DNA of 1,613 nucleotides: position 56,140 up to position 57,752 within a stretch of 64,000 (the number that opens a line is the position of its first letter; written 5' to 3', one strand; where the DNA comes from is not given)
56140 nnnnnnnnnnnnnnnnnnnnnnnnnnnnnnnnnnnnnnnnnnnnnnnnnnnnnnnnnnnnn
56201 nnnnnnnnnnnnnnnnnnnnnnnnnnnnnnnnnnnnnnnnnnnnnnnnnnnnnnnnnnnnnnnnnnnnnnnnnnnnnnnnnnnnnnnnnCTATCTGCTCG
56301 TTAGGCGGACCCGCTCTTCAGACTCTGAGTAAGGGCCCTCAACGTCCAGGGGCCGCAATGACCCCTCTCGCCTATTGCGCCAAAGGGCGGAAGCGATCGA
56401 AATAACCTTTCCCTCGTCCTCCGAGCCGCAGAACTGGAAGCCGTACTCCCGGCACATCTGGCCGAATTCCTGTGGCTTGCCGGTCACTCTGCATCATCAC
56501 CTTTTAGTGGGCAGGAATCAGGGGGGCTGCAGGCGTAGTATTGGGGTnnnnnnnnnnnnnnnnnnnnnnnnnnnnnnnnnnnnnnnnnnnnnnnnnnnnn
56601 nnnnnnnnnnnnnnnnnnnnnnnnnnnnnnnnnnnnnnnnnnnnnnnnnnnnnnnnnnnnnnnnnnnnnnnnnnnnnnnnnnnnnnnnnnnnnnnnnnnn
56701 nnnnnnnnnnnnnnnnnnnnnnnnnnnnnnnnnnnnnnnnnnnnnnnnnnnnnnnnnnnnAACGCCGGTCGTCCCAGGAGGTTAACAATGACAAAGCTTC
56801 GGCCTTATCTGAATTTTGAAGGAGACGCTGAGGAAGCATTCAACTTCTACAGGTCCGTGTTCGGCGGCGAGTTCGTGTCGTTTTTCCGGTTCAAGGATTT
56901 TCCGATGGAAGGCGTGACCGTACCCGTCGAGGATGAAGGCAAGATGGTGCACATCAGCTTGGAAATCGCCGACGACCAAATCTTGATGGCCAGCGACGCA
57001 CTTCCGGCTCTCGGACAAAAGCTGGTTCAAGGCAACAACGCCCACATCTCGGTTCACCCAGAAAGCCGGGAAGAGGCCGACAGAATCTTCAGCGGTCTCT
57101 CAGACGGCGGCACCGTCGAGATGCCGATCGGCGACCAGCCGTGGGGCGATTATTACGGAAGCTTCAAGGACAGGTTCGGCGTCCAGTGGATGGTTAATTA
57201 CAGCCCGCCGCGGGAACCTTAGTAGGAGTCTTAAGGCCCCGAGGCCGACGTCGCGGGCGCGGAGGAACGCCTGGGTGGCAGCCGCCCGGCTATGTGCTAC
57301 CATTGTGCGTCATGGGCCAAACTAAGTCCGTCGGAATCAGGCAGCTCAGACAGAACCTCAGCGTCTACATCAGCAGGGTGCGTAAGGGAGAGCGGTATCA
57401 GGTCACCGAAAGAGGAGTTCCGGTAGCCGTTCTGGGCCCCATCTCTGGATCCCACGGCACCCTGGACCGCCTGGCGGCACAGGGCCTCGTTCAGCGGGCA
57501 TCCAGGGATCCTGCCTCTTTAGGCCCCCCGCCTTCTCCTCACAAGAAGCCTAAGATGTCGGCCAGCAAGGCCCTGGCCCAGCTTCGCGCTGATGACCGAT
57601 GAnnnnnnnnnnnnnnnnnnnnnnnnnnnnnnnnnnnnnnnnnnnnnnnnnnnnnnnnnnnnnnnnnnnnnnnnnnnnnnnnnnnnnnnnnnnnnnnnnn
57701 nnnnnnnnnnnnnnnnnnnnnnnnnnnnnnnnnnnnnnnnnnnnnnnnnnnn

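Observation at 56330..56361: NHL gene stop codon is fused to the last nine codons of a vapC gene (recombination scar)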

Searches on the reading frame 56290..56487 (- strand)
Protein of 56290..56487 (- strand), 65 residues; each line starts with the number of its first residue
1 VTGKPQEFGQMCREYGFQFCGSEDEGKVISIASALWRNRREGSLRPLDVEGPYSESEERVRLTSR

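Call 7: search_protein_families(library=pfam, proteins=[window:56290-56487:-], max_evalue=0.01)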
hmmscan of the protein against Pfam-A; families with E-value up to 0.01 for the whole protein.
window:56290-56487:- (65 aa): 0 families

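Call 29: search_protein_families(library=pfam, proteins=[window:56293-56487:-], max_evalue=10)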
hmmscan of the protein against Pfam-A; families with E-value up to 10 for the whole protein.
seq(65 aa): 0 families

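Call 31: search_protein_families(library=ncbifam, proteins=[window:56293-56487:-], max_evalue=1)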
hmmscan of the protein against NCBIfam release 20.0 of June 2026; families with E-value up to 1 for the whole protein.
seq(65 aa): 0 families

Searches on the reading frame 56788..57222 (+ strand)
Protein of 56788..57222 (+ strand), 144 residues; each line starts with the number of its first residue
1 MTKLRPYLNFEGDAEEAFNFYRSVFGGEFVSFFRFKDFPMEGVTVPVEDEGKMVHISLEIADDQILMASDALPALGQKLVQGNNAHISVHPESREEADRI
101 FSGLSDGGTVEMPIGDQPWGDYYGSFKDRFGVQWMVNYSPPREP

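Call 7: search_protein_families(library=pfam, proteins=[window:56788-57222:+], max_evalue=0.01)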
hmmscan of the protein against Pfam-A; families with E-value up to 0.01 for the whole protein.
window:56788-57222:+ (144 aa): 2 families
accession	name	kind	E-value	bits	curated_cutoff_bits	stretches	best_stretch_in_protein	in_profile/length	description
PF00903.31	Glyoxalase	-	1.3e-12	48.6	20.6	1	11-136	9-121/121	Glyoxalase/Bleomycin resistance protein/Dioxygenase superfamily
PF06983.19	3-dmu-9_3-mt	-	5.1e-11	43.6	24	1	3-136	2-115/116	3-demethylubiquinone-9 3-methyltransferase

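Call 31: search_protein_families(library=ncbifam, proteins=[window:56788-57222:+], max_evalue=1)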
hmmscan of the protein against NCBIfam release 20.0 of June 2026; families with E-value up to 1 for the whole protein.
window:56788-57222:+ (144 aa): 1 family
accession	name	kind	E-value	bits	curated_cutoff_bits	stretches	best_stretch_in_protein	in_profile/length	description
NF007537.0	PRK10148.1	equivalog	2.9e-14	53.7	122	1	4-137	3-139/147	VOC family metalloprotein YjdN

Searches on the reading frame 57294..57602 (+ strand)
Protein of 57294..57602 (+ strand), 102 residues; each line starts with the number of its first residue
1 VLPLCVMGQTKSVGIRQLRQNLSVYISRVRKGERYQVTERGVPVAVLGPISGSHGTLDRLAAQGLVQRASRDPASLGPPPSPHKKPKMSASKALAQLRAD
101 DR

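Call 7: search_protein_families(library=pfam, proteins=[window:57294-57602:+], max_evalue=0.01)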
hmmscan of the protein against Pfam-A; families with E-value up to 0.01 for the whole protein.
window:57294-57602:+ (102 aa): 1 family
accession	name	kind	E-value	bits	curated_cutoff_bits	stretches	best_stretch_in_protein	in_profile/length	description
PF02604.26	PhdYeFM_antitox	-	3.5e-07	30.3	29.8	1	11-50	2-42/74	Antitoxin Phd_YefM, type II toxin-antitoxin system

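Call 31: search_protein_families(library=ncbifam, proteins=[window:57294-57602:+], max_evalue=1)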
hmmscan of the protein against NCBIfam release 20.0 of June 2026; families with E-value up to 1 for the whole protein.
window:57294-57602:+ (102 aa): 1 family
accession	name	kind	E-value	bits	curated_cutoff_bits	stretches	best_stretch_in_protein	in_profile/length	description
TIGR01552.1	phd_fam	subfamily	1.3e-08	34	20.8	1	12-52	1-41/53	type II toxin-antitoxin system prevent-host-death family antitoxin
